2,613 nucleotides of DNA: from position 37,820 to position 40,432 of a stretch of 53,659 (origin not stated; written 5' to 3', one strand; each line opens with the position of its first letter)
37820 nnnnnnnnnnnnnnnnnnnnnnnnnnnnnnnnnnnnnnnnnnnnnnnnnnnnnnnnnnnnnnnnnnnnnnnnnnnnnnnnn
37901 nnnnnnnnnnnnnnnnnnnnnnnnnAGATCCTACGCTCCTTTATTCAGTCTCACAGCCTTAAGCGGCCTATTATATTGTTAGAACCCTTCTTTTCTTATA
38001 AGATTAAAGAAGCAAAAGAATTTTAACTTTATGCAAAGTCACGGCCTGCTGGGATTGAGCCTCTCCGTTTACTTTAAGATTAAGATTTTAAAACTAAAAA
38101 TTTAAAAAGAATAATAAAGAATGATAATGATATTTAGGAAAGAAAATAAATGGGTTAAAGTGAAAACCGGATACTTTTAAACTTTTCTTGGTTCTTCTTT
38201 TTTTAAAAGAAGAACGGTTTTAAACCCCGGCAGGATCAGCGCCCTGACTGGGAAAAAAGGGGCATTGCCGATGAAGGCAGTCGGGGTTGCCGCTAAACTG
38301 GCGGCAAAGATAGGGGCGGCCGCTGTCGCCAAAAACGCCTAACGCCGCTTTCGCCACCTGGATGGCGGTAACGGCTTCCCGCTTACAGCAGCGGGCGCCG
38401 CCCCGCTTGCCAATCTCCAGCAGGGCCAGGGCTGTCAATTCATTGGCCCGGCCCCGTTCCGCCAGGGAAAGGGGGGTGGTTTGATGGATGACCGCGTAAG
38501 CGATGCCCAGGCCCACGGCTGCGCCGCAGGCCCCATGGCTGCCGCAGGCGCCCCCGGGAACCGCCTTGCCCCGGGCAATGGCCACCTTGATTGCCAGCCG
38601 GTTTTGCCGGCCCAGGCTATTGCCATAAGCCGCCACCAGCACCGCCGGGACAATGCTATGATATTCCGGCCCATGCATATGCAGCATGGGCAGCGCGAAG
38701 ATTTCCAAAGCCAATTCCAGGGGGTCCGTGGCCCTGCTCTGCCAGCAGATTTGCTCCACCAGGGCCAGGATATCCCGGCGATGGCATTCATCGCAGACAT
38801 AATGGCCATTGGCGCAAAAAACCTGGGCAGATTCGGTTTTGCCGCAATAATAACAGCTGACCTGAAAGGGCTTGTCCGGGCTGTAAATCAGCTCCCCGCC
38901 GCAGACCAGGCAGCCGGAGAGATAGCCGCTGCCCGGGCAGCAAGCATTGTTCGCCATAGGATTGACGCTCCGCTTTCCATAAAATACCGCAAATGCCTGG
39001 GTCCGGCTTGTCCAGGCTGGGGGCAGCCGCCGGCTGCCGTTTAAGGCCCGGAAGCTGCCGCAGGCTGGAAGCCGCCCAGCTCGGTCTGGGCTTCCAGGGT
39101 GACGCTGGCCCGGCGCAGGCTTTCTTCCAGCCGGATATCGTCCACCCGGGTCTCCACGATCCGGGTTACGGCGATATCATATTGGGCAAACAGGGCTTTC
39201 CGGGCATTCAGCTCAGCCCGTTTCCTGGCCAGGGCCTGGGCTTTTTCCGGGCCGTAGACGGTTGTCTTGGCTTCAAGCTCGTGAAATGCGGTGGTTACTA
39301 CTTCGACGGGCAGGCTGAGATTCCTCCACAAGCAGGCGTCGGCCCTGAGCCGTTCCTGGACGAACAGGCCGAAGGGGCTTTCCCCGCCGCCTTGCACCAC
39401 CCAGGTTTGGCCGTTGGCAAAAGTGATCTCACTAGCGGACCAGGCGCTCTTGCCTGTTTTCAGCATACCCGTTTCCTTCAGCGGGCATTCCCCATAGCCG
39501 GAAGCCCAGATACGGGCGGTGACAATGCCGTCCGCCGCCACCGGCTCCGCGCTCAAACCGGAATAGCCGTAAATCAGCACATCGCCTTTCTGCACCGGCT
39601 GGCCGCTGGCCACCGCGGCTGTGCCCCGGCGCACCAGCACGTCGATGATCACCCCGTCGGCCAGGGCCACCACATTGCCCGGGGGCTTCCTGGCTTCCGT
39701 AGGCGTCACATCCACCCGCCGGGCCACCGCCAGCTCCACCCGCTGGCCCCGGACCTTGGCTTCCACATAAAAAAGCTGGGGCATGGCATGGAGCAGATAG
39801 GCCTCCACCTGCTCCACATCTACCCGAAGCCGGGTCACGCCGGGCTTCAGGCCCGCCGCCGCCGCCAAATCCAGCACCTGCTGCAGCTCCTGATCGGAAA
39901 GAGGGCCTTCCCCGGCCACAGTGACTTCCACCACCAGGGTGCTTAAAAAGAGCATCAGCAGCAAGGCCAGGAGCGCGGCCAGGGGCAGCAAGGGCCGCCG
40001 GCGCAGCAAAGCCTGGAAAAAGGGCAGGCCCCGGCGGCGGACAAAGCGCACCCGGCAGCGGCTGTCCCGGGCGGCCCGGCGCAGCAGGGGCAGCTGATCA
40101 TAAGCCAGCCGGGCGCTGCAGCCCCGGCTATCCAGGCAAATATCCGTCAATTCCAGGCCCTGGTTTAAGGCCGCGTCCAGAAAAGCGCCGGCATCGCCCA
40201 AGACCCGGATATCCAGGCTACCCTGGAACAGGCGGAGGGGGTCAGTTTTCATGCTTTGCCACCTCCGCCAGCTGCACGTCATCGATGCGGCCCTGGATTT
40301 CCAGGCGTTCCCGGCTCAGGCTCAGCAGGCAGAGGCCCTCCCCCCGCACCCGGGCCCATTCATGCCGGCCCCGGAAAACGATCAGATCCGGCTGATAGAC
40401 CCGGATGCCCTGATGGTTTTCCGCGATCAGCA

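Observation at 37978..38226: AT-rich family of hairpin units arranged as inverted pairs (BIME/REPIN/MITE-like) at seven or more intergenic loci, with covarying stems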

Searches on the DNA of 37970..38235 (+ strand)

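Call 96: search_dna_similar(query=window:37970-38235:+, collection=phages, mode=distant, max_evalue=0.01, max_rows=10)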
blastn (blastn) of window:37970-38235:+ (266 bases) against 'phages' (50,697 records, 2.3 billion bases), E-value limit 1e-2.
No match.

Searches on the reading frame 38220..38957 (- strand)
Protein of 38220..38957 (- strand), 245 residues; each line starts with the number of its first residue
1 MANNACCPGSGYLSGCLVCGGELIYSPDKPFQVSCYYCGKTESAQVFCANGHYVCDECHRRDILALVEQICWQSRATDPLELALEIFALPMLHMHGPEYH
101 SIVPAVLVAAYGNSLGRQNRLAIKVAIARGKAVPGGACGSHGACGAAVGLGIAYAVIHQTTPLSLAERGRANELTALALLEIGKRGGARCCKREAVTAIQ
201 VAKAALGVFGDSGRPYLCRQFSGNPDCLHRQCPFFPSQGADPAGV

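Call 17: search_protein_families(library=pfam, proteins=[window:38220-38957:-])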
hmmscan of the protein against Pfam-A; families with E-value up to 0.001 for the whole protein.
window:38220-38957:- (245 aa): 1 family
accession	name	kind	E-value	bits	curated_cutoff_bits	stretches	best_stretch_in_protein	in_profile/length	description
PF18978.5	DUF5714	-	3.4e-51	173.7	26.2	1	67-235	1-173/173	Family of unknown function (DUF5714)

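Call 27: find_encoding_contigs(protein=window:38220-38957:-, flank=6000, max_places=10)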
Protein window:38220-38957:- (245 aa): 2 contigs read that carry it; 2 places shown.
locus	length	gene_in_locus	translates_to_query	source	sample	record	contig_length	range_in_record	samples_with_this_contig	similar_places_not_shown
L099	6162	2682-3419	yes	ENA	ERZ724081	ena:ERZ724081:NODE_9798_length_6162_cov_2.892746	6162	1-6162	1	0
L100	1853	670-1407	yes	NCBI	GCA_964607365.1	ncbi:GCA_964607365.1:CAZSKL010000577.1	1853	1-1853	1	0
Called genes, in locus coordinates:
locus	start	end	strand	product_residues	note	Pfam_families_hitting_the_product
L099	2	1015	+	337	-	?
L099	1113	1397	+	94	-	PF07873:YabP (faint)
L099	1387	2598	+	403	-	PF06898:YqfD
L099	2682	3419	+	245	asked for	PF18978:DUF5714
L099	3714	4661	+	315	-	PF02562:PhoH, PF13245:AAA_19 (weak), PF13604:AAA_30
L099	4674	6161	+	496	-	?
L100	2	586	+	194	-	?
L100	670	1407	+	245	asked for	PF18978:DUF5714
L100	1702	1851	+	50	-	?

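Call 98: search_solved_structures(query=window:38220-38957:-, max_evalue=1)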
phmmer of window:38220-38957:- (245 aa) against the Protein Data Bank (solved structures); distinct sequences matched with E-value up to 1: 3.
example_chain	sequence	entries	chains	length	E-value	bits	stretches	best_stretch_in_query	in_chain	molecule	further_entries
6sfw_O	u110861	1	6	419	0.14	15.2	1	28-60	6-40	ATP-dependent Clp protease ATP-binding subunit ClpX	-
5cwn_A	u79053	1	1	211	0.65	13.1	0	175-218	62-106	Designed helical repeat protein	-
7ckm_B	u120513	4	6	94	0.72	12.9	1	33-77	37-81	RING finger protein Z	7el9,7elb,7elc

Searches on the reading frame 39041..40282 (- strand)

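Call 17: search_protein_families(library=pfam, proteins=[window:39041-40282:-])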
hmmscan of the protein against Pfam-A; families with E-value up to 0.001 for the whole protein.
window:39041-40282:- (413 aa): 1 family
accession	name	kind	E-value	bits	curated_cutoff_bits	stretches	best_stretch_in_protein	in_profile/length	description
PF06898.16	YqfD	-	6.6e-73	246.2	25.2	1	18-375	2-358/379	Putative stage IV sporulation protein YqfD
